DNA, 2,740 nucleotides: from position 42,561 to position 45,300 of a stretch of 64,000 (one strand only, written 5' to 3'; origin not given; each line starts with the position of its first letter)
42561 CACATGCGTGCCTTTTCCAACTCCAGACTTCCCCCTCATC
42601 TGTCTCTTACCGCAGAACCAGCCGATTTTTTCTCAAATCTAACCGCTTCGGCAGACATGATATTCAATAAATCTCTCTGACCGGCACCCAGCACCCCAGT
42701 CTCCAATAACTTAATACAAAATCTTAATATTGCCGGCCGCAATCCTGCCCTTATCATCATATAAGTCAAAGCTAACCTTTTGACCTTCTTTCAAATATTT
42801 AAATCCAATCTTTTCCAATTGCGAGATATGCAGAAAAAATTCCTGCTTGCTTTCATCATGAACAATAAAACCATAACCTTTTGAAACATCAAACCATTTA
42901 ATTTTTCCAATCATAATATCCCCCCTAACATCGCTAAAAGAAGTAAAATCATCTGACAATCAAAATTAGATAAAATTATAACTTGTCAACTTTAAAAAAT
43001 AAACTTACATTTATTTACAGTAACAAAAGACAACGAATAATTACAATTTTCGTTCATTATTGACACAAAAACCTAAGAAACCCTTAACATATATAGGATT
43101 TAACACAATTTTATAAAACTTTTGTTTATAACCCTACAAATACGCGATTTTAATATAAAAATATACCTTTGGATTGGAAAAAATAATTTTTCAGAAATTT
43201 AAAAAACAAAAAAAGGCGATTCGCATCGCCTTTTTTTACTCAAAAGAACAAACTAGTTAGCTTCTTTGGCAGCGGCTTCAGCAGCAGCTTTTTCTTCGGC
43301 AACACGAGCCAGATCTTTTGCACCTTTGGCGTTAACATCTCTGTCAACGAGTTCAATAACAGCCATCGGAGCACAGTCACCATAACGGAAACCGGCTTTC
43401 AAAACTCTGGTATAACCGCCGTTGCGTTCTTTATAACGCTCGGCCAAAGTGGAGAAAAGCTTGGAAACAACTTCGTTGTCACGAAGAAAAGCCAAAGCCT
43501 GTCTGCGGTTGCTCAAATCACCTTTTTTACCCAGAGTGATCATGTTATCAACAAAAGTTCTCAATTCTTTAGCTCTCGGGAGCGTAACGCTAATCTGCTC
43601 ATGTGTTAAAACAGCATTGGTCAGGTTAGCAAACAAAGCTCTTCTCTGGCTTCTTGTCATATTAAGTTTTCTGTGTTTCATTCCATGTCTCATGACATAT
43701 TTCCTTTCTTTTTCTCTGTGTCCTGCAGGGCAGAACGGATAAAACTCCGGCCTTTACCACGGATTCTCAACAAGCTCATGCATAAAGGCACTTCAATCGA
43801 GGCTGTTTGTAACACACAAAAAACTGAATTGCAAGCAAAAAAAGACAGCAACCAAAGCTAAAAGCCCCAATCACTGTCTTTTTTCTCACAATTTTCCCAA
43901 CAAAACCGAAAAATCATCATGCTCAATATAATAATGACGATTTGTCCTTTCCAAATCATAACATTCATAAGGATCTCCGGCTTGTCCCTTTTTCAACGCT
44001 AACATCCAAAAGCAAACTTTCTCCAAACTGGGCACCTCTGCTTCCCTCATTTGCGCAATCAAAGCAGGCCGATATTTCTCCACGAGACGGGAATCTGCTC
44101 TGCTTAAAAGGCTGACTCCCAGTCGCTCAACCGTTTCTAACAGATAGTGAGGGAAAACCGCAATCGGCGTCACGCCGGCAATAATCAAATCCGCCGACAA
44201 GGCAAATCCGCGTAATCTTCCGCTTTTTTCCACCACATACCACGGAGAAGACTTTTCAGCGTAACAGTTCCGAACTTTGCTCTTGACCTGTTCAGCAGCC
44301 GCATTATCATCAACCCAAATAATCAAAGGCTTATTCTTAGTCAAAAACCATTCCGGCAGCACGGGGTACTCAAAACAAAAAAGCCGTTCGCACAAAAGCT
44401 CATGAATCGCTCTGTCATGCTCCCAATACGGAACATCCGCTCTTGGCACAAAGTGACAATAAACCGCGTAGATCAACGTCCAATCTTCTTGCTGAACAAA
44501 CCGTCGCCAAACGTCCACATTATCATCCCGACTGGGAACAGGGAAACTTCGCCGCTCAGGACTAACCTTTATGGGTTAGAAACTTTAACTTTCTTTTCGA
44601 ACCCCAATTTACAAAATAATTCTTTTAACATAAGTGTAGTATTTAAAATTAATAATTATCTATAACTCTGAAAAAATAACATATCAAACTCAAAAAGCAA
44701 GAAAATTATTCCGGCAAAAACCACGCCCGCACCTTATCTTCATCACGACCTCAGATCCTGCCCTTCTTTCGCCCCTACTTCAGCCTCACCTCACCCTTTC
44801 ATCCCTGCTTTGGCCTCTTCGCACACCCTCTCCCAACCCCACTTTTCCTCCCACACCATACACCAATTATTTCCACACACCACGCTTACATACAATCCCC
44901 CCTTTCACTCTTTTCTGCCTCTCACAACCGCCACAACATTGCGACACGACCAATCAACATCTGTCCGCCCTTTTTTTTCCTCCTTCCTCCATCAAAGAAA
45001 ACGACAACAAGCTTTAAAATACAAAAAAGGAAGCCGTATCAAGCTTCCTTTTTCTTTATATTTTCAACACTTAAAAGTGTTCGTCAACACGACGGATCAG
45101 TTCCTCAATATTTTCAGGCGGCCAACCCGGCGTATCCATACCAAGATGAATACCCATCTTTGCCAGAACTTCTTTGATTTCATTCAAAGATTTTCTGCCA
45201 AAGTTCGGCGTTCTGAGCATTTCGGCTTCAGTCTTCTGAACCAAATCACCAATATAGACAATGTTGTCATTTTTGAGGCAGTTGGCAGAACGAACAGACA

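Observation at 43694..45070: alpha operon split: orphan gene and 0.55-kb pyrimidine-rich tract inserted between rpoA and rplQ, each side with its own terminator and promoter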

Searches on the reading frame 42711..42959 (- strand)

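Call 3: search_protein_families(library=pfam, proteins=[window:42711-42959:-], max_evalue=1)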
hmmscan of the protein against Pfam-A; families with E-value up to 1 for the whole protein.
window:42711-42959:- (82 aa): 7 families
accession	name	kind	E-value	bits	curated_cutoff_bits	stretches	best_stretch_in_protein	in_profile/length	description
PF00313.28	CSD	-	4.6e-19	68.5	27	1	16-79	1-64/66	'Cold-shock' DNA-binding domain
PF08206.17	OB_RNB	-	0.011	15.8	24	1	26-50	7-31/58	Ribonuclease B OB domain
PF13509.12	S1_2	-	0.046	14.3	21.8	1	29-75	15-58/61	S1 domain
PF21979.2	Hfq_1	-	0.051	14.2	27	1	12-41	23-49/61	Hfq related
PF23456.1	CSDE1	-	0.082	13.5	27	1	30-81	31-84/84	Cold shock domain-containing protein E1 CSD domain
PF00575.29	S1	-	0.14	13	22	1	13-63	5-56/74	S1 RNA binding domain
PF22236.2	TEBP_OB2-like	-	0.14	12.7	27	1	31-62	32-60/100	Telomere end-binding protein alpha subunit OB2 domain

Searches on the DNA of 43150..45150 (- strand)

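Call 24: search_rna_families(source=window, start=43150, end=45150, threshold=evalue, max_evalue=10)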
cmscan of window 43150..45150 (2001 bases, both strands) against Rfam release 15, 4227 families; matches with E-value up to 10: 19.
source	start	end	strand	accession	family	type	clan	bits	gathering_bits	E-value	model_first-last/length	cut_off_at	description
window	43180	43236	+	RF02057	STnc40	Gene; sRNA;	-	23.1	45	0.47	1-70/70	no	Salmonella enterica sRNA STnc40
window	43153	43244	+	RF02029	sraA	Gene; sRNA;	-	23.1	56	1.3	1-95/95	no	sraA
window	43176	43236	+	RF02747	FtrA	Gene; sRNA;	-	22.5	134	2.7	1-111/111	no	Francisella sRNA A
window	43199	43296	+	RF01808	MicX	Gene; sRNA;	-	20.6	75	0.096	1-194/194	no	MicX Vibrio cholerae sRNA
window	44971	45062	+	RF02029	sraA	Gene; sRNA;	-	20.2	56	5.3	1-95/95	no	sraA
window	45023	45091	-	RF02057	STnc40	Gene; sRNA;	-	19.6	45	3.2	1-70/70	no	Salmonella enterica sRNA STnc40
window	45021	45056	-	RF03623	mir-1252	Gene; miRNA;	-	19.1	70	6.2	1-65/65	no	mir-1252 microRNA precursor family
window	43209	43278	-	RF02057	STnc40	Gene; sRNA;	-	18.9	45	4.6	1-70/70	no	Salmonella enterica sRNA STnc40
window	43979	44023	+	RF01792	eiav_FSE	Cis-reg; frameshift_element;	-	18.7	40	0.21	1-35/35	no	ribosomal frameshift site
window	44973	45059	+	RF02059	STnc50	Gene; sRNA;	-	18.6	55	7.1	1-84/84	no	Salmonella enterica sRNA STnc40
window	44936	45059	-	RF00516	ylbH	Cis-reg; leader;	-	18.1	50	0.64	1-122/122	no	ylbH leader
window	43818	43897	-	RF03616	MIR1888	Gene; miRNA;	-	17.9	72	4.8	1-101/101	no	MIR1888 microRNA precursor family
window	43176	43241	+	RF02078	STnc210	Gene; sRNA;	-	16.9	100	4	1-179/179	no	Salmonella enterica sRNA STnc210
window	43180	43244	-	RF01796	frnS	Gene; sRNA;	-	16.9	60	9.9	1-119/119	no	Fumarate/nitrate reductase regulator sRNA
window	44934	44988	-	RF01306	sR52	Gene; snRNA; snoRNA; CD-box;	-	16.5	50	2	1-60/60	no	Small nucleolar RNA sR52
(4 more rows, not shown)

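Call 30: build_rna_model(alignment_id=A5, structure=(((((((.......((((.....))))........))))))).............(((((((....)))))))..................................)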
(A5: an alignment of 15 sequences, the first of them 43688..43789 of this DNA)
Model R1 built from alignment A5 (15 sequences, 107 columns); structure: as given.
model positions 102; base pairs 18; branch points 1; effective number of sequences 1.81; information 0.59 bits per position. Calibrated on 0.2 Mb of random sequence (short: E-values are rough).
structure used (alignment columns):
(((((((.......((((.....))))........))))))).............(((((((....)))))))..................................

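Call 31: search_with_rna_model(model_id=R1, sources=[window, L007, L008, L009, L010, L011, L012, L013, L014, L015, L016, L017, L018, L019, L020, L021, L022, L023, L024, L025, L026, L027, L028, L029, L030, L031, L032, L033, L034, L035, L036, L037, L038, L039, L040, L041, L042, L043, L044, L045, L046, L047, L048, L049, L050, L051, L052, L053, L054, L055, L056, L057, L058, L059, L060, L061, L062, L063, L064, L065, L066, L067, L068, L069, L070, L071, L072, L073, L074, L075, L076, L077, L078, L079, L080, L081, L082, L083, L084, L085, L086], max_evalue=1, make_alignment=true)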
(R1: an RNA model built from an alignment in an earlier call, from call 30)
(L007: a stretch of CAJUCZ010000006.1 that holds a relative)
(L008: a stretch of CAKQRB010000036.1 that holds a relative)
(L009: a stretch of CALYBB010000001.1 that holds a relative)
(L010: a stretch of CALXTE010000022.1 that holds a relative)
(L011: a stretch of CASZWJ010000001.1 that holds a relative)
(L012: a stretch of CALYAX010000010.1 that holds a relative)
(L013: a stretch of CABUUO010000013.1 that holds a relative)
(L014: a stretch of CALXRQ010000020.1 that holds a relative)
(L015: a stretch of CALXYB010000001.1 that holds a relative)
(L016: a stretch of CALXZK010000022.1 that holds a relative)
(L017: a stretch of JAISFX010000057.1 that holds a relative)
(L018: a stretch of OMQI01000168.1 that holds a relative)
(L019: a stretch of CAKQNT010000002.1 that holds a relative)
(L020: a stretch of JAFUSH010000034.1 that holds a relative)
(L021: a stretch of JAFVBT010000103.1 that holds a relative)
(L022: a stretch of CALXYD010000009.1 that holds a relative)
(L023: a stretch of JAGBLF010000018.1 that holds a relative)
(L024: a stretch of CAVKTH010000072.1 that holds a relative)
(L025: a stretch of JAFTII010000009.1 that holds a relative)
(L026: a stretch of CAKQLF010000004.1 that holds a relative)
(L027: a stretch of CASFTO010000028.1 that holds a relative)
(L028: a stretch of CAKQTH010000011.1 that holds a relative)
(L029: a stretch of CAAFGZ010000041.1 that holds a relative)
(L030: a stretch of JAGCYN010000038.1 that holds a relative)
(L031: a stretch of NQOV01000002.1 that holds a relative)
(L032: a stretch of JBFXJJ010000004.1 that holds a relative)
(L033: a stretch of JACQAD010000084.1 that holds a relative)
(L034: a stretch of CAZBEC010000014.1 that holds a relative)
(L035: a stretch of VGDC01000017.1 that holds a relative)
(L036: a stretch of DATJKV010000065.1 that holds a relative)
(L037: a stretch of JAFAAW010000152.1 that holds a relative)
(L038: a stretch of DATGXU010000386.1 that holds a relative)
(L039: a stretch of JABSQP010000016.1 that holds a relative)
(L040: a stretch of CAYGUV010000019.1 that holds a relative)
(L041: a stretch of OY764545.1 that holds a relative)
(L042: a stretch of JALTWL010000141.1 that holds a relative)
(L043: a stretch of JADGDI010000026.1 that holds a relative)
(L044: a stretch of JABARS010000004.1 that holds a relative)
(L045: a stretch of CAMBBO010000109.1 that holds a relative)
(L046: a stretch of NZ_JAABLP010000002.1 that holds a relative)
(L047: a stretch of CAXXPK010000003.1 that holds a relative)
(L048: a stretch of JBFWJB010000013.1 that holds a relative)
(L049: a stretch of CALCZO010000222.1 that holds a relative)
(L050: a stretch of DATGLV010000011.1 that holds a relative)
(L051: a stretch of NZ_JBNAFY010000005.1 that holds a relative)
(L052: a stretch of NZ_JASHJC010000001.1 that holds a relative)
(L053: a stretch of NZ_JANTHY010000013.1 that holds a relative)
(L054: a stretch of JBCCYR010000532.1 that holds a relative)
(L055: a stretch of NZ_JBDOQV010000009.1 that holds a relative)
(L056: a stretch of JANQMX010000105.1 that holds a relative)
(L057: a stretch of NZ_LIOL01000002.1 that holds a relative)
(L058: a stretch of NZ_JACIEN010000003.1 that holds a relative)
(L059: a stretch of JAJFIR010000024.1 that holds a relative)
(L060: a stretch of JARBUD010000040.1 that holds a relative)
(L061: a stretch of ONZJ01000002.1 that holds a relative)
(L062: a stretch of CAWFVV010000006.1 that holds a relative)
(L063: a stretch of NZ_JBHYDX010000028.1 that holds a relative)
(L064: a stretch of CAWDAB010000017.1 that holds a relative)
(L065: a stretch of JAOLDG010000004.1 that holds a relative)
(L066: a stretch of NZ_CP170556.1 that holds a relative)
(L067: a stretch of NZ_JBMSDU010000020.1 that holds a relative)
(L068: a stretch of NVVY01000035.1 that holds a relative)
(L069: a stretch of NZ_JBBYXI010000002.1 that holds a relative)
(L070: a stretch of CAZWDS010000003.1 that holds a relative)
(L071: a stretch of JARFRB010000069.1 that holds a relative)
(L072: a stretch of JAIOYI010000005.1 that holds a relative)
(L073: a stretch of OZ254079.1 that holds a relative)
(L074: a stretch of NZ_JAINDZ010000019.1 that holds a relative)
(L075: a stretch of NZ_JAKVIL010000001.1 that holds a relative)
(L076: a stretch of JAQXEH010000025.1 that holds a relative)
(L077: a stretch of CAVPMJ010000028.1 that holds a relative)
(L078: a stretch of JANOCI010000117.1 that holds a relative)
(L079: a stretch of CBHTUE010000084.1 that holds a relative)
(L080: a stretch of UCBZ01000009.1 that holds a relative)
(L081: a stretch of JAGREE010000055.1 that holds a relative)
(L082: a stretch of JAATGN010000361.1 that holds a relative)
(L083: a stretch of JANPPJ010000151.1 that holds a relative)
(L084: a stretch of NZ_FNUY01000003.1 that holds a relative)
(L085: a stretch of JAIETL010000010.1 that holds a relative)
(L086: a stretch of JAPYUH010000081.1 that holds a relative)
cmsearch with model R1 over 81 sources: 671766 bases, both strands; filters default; matches with E-value up to 1: 27.
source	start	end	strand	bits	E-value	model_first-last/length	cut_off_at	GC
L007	3905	4006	+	112.4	5.2e-22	1-102/102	no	0.46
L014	3904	4006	+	111.6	7.9e-22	1-102/102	no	0.45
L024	244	346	+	111.1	1e-21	1-102/102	no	0.41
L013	341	443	+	110.1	1.7e-21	1-102/102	no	0.46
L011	3903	4006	+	110.1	1.7e-21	1-102/102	no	0.43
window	43688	43789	-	109.9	1.9e-21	1-102/102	no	0.45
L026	3904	4006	+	108.4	4e-21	1-102/102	no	0.35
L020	3906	4006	+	106.5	1.1e-20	1-102/102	no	0.41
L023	3904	4006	+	100.9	1.9e-19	1-102/102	no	0.38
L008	3904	4006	+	100.7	2.1e-19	1-102/102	no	0.41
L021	3905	4006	+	98.8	5.3e-19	1-102/102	no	0.34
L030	3909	4006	+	96.8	1.5e-18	1-102/102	no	0.44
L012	3907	4006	+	96.7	1.6e-18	1-102/102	no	0.46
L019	3904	4006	+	96.1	2.1e-18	1-102/102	no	0.47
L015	3907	4006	+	88.2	1.2e-16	1-102/102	no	0.4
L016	3917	4006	+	84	1.1e-15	1-102/102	no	0.38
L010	3908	4006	+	82.2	2.7e-15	1-102/102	no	0.43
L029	3918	4006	+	60.3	2e-10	1-102/102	no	0.4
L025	3918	4006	+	59.2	3.5e-10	1-102/102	no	0.34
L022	3921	4006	+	57.7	7.7e-10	1-102/102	no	0.45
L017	3916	4006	+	54.3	4.3e-09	1-102/102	no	0.36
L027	3920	4006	+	52.3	1.2e-08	1-102/102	no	0.47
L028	3918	4006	+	52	1.4e-08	1-102/102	no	0.38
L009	3916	4006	+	42.8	1.6e-06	1-102/102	no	0.46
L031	3912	4006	+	35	8.6e-05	1-102/102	no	0.35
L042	1766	1861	+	17.6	0.62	1-102/102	no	0.34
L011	7509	7601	+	17.2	0.78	1-102/102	no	0.34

Alignment A6: 27 matches aligned to the model, 134 columns, each read 5' to 3' on its own strand. Consensus structure (alignment columns), stored with it:
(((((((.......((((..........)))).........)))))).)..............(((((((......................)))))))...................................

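Call 38: search_rna_families(sources=[L008, L020, L031, L032, L033, L034, L037, L039, L041, L044, L046, L047, L051, L053, L057, L066, L074], threshold=gathering, show_alignments=3)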
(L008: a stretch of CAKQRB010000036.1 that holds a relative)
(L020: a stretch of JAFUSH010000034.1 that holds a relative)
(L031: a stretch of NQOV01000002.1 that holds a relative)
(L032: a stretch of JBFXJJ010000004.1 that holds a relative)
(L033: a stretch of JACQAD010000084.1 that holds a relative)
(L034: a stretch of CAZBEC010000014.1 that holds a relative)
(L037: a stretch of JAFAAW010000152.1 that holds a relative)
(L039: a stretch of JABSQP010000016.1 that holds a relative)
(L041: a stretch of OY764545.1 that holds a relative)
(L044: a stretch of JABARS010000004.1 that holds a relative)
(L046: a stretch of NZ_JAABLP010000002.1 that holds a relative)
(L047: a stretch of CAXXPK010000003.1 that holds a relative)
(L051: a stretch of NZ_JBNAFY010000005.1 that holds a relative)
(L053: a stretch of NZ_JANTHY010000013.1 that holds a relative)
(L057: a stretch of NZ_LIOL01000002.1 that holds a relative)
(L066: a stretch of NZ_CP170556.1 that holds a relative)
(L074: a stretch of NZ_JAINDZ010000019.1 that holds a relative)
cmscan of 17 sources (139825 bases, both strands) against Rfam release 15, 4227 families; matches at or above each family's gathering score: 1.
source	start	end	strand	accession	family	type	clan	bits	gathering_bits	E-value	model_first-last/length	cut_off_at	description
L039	1976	2076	+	RF00140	Alpha_RBS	Cis-reg;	-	40.9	38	1.3e-05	1-110/110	no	Alpha operon ribosome binding site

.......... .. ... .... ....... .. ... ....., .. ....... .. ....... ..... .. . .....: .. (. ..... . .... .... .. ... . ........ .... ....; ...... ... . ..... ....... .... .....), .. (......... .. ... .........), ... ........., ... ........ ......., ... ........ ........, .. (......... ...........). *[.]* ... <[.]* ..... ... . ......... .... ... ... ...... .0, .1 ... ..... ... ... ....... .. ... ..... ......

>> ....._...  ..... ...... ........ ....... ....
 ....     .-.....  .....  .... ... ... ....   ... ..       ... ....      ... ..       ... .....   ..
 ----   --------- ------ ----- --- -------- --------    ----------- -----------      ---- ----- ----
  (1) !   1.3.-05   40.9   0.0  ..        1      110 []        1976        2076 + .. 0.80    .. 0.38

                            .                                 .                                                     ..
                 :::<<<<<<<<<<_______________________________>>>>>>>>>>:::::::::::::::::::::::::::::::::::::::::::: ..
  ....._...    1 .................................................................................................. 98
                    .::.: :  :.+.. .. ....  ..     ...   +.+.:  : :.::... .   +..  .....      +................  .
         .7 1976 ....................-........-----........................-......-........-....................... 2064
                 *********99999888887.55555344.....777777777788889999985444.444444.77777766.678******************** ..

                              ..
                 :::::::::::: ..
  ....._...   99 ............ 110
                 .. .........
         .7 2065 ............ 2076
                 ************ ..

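Call 98: search_with_rna_model(model_id=R1, sources=[L087, L088, L089, L090, L091, L092, L093, L094, L095, L096, L097, L001, L004], max_evalue=0.1)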
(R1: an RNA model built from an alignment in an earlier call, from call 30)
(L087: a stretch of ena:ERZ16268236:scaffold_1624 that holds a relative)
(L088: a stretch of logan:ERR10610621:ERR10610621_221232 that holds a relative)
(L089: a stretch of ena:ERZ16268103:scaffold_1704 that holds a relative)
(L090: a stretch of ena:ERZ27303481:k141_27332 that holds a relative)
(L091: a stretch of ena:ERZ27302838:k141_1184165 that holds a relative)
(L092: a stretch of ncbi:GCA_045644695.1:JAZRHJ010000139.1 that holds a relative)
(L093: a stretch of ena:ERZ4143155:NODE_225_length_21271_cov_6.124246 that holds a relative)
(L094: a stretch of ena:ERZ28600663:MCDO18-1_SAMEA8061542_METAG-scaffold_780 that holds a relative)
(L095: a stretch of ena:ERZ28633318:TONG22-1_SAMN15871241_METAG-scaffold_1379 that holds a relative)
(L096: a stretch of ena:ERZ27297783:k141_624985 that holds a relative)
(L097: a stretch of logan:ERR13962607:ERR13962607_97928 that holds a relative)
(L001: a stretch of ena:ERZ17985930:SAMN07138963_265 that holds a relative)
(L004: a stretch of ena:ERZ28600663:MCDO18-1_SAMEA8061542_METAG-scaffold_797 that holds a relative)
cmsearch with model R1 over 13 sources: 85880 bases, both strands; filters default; matches with E-value up to 0.1: 8.
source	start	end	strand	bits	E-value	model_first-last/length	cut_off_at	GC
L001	6632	6733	+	112.4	6.7e-23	1-102/102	no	0.46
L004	6632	6733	+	112.4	6.7e-23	1-102/102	no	0.46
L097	1261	1362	+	109.6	2.7e-22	1-102/102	no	0.45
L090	4818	4918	+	100.2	3.4e-20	1-102/102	no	0.43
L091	1348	1448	+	100.2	3.4e-20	1-102/102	no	0.43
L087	5846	5948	+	65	2.3e-12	1-102/102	no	0.47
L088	1267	1369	+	65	2.3e-12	1-102/102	no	0.47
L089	5854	5956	+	65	2.3e-12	1-102/102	no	0.47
